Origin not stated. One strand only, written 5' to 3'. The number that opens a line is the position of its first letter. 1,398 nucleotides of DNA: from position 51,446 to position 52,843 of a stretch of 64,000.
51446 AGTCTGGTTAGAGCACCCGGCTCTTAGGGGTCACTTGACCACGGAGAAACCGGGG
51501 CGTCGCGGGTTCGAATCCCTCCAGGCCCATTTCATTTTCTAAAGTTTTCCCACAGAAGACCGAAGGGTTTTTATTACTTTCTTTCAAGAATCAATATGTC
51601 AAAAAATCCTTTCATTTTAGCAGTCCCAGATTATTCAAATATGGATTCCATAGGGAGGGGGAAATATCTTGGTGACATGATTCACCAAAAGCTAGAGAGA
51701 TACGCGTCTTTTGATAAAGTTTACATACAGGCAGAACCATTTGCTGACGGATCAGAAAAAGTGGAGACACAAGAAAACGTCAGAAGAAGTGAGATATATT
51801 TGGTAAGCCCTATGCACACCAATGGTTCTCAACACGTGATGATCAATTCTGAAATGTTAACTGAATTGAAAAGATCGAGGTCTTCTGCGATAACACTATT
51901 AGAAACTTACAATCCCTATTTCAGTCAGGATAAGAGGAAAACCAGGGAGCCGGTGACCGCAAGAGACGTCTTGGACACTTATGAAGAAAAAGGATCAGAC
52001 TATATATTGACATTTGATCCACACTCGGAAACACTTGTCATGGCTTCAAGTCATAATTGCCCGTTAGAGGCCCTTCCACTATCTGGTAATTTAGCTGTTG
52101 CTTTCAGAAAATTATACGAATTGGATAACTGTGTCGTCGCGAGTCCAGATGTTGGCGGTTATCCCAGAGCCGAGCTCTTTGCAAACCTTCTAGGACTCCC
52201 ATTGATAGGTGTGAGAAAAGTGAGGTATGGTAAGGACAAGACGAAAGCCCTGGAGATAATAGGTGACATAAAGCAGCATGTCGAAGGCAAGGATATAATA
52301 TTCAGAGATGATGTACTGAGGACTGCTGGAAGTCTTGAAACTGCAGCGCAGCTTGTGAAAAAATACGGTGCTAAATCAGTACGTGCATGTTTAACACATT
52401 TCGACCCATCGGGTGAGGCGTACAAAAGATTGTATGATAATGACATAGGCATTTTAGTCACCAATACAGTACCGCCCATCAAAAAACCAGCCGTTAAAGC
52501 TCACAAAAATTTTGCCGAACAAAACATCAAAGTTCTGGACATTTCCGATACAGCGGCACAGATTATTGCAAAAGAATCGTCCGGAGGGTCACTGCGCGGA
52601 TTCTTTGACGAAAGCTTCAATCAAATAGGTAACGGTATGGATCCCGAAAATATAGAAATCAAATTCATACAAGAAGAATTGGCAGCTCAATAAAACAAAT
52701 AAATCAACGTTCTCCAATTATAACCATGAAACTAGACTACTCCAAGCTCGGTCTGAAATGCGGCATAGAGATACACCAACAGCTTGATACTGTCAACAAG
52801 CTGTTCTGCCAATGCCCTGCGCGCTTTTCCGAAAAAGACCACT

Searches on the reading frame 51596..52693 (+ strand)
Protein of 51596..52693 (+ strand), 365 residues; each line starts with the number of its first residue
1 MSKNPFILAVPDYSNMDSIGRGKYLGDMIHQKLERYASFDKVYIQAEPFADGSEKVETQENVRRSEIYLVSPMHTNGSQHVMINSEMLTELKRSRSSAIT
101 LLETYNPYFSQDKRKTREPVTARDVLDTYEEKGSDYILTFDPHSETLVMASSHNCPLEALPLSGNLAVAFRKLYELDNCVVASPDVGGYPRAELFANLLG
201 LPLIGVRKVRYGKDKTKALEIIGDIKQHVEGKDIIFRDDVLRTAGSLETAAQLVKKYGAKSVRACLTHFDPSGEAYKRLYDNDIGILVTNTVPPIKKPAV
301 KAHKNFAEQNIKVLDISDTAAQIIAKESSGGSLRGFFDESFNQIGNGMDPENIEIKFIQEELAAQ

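Call 36: search_protein_families(library=pfam, proteins=[window:51596-52693:+], max_evalue=0.00001)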
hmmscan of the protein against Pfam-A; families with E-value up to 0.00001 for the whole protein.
window:51596-52693:+ (365 aa): 3 families
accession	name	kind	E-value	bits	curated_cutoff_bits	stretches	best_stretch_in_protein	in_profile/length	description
PF00156.33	Pribosyltran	-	8.2e-15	54.9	26.3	1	171-280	24-136/158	Phosphoribosyl transferase domain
PF13793.12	Pribosyltran_N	-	8.5e-15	55.1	25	1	31-133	14-117/117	N-terminal domain of ribose phosphate pyrophosphokinase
PF14572.12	Pribosyl_synth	-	2.8e-07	31.1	27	1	218-327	74-173/184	Phosphoribosyl synthetase-associated domain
